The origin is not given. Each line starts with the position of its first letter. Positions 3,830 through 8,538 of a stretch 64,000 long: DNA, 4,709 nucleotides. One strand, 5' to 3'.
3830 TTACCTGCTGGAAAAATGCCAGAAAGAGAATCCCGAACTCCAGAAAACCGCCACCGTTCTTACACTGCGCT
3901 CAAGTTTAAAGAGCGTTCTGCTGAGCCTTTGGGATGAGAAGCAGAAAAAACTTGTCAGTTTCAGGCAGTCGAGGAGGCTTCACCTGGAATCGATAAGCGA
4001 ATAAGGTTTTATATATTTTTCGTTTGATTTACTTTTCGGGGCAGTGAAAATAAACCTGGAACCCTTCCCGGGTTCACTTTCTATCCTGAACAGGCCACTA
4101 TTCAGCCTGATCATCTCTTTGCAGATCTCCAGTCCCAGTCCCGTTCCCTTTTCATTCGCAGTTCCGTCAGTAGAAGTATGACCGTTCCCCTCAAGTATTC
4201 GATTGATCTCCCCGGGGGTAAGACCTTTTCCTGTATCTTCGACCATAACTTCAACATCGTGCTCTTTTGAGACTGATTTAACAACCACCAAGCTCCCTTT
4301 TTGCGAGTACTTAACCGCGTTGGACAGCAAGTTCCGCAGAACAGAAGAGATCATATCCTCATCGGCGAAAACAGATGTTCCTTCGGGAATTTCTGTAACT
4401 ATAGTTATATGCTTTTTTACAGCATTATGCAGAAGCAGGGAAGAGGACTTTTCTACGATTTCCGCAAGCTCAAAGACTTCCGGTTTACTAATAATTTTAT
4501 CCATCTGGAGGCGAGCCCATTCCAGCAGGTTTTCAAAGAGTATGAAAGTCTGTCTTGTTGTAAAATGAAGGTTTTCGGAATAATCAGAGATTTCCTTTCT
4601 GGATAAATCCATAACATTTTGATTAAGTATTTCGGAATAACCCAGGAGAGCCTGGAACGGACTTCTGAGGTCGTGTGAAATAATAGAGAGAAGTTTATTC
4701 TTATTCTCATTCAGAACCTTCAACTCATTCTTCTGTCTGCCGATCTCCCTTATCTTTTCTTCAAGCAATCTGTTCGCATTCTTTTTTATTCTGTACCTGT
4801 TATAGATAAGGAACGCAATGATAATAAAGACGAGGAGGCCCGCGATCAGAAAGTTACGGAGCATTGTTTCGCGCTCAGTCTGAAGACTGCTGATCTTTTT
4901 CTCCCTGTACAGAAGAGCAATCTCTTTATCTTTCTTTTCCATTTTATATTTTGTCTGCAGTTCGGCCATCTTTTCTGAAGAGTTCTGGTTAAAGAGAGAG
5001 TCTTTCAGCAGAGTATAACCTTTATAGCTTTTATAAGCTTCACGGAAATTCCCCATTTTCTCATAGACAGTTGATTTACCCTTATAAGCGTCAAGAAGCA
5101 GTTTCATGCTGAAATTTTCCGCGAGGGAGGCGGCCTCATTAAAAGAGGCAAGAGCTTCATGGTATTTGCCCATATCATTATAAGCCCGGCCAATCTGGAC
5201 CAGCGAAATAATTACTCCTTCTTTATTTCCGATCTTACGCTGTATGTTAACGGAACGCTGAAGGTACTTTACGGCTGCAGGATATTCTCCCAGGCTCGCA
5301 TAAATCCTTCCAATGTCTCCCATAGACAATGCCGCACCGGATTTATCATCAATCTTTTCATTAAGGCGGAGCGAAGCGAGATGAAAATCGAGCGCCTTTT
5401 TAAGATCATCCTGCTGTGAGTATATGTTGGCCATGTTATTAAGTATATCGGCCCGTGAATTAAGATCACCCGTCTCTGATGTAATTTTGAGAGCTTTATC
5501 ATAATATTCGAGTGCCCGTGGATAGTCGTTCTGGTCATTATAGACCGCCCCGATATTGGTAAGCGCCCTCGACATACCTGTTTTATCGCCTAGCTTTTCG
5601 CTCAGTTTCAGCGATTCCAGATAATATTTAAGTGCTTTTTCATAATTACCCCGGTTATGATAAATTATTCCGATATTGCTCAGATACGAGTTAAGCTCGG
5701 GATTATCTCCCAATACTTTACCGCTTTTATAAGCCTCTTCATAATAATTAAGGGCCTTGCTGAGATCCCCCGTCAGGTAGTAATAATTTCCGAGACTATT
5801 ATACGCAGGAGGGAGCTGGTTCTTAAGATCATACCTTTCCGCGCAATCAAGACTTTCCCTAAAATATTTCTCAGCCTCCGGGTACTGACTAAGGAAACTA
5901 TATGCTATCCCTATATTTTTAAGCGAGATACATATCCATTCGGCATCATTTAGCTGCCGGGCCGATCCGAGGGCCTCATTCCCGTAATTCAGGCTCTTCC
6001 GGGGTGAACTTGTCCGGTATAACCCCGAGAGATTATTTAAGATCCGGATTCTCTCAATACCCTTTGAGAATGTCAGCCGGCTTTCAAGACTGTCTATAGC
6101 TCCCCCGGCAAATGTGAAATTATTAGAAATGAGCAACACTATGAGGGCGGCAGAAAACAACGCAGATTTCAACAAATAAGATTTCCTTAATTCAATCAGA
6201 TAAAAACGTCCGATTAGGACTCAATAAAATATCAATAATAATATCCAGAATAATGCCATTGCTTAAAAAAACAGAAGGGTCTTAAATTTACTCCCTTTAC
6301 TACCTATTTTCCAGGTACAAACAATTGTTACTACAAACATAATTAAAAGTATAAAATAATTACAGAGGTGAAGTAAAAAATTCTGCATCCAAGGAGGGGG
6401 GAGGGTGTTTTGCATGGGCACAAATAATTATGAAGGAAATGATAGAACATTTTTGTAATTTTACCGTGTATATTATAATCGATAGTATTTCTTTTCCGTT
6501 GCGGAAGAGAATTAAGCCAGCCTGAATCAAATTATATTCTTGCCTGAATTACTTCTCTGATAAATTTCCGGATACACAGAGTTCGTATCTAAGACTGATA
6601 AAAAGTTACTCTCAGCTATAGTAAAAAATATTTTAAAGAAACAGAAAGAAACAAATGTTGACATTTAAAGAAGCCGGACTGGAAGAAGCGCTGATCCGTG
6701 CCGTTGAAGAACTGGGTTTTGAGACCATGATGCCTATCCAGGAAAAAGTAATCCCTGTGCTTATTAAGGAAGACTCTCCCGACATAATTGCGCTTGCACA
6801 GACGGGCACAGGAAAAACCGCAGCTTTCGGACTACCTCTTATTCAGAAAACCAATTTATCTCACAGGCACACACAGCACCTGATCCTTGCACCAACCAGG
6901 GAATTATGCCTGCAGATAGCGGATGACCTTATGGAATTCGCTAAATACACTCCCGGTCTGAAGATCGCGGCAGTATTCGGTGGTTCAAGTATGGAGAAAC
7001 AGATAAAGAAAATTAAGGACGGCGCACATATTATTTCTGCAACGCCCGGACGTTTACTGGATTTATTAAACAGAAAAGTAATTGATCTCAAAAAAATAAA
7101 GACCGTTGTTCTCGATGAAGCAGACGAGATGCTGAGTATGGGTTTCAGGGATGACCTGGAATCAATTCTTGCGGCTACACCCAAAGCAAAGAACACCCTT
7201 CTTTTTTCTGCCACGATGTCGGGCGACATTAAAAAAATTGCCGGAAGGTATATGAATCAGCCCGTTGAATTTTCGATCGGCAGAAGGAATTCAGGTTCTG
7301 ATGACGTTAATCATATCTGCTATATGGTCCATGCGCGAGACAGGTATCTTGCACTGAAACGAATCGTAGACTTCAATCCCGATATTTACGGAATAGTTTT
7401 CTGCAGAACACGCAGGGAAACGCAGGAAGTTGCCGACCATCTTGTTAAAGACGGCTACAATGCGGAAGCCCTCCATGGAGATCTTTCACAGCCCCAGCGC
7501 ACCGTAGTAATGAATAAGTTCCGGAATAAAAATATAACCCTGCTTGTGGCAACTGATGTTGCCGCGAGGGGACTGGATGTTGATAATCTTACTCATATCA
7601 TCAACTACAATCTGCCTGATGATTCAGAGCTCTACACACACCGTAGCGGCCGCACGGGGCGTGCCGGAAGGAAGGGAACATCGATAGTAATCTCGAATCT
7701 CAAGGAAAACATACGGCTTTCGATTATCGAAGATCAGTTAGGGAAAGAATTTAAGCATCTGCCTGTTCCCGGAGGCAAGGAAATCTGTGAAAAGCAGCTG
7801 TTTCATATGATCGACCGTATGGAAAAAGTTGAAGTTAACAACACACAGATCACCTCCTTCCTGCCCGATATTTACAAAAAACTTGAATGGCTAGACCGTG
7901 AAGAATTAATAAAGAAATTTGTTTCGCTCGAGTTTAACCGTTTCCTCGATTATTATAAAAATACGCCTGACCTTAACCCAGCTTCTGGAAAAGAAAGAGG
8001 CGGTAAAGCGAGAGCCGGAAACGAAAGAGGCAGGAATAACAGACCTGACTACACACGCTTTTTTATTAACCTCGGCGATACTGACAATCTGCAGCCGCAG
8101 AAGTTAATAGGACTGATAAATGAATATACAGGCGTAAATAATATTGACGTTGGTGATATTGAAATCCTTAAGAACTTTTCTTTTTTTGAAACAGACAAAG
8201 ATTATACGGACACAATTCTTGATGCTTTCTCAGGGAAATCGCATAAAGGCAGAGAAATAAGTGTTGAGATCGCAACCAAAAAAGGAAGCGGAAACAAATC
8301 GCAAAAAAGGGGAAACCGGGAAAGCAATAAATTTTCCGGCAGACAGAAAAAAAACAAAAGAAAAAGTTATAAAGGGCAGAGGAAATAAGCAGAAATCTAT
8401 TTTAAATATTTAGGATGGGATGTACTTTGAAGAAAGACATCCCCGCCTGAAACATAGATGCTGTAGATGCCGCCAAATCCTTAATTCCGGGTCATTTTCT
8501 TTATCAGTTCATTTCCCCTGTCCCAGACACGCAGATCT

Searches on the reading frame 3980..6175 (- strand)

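Call 28: search_protein_families(library=pfam, proteins=[window:3980-6175:-], max_evalue=0.00001)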
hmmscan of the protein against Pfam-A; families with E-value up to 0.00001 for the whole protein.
window:3980-6175:- (731 aa): 20 families
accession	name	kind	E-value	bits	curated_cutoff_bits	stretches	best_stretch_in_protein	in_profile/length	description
PF13424.12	TPR_12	-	4.9e-55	184.1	30.1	3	164-231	5-74/77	Tetratricopeptide repeat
PF00515.34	TPR_1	-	2.4e-43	144.7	27.8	2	203-231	2-30/34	Tetratricopeptide repeat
PF13374.12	TPR_10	-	4.2e-39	131.9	27.5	0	163-195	3-35/42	Tetratricopeptide repeat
PF07719.23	TPR_2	-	2e-34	115.3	27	1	164-193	3-32/34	Tetratricopeptide repeat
PF13176.12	TPR_7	-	6.7e-30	101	27.9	0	165-198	2-35/36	Tetratricopeptide repeat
PF13181.12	TPR_8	-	2.9e-28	96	25.7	0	325-354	4-33/34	Tetratricopeptide repeat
PF02518.31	HATPase_c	-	1.6e-21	77.3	26.4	1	605-714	2-109/111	Histidine kinase-, DNA gyrase B-, and HSP90-like ATPase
PF14938.12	SNAP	-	8.3e-15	55.4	25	1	172-304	45-177/282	Soluble NSF attachment protein, SNAP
PF17874.7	TPR_MalT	-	1.2e-14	54.8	45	1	164-276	42-156/336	MalT-like TPR region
PF13432.12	TPR_16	-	6e-14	52.6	32.7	0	128-191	3-60/65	Tetratricopeptide repeat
PF13428.12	TPR_14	-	1.2e-13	50.6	23.5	0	124-150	3-29/44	Tetratricopeptide repeat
PF10602.15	RPN7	-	1e-11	45.3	29.6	0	279-380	33-132/174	26S proteasome subunit RPN7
PF13414.12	TPR_11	-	5.5e-11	42.4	26.8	0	209-255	1-41/42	TPR repeat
PF13174.12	TPR_6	-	9.3e-09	35.8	26.3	0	325-348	3-26/33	Tetratricopeptide repeat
PF13431.12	TPR_17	-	2.9e-08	33.8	24.4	0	242-262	13-33/34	Tetratricopeptide repeat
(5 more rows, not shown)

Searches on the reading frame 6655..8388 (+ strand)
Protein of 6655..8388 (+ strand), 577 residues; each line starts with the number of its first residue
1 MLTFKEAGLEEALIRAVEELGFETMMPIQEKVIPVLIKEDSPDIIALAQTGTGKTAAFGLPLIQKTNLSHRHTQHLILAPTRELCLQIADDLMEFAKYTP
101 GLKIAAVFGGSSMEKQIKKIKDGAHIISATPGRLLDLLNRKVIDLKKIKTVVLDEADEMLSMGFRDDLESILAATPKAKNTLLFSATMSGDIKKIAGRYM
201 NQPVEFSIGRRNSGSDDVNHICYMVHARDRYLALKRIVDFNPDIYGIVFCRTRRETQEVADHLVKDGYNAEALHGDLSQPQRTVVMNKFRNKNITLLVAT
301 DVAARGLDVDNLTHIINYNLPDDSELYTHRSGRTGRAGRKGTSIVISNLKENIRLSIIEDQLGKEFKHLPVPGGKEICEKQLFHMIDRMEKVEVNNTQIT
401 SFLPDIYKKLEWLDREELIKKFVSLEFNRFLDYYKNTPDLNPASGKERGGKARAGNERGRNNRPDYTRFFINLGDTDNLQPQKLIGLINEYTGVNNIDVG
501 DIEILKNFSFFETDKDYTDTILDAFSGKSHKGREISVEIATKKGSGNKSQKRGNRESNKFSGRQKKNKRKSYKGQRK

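Call 28: search_protein_families(library=pfam, proteins=[window:6655-8388:+], max_evalue=0.00001)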
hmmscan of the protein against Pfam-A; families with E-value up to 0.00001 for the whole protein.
window:6655-8388:+ (577 aa): 4 families
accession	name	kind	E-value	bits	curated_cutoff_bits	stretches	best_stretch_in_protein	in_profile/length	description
PF00270.35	DEAD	-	2.7e-47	161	26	1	27-194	2-166/167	DEAD/DEAH box helicase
PF00271.37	Helicase_C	-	3.2e-30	105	23.5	1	242-338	14-110/110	Helicase conserved C-terminal domain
PF03880.21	DbpA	-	1.4e-19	70.3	25.6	1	468-538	1-71/72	DbpA RNA binding domain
PF04851.21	ResIII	-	2.8e-07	31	22.5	1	27-188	6-162/164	Type III restriction enzyme, res subunit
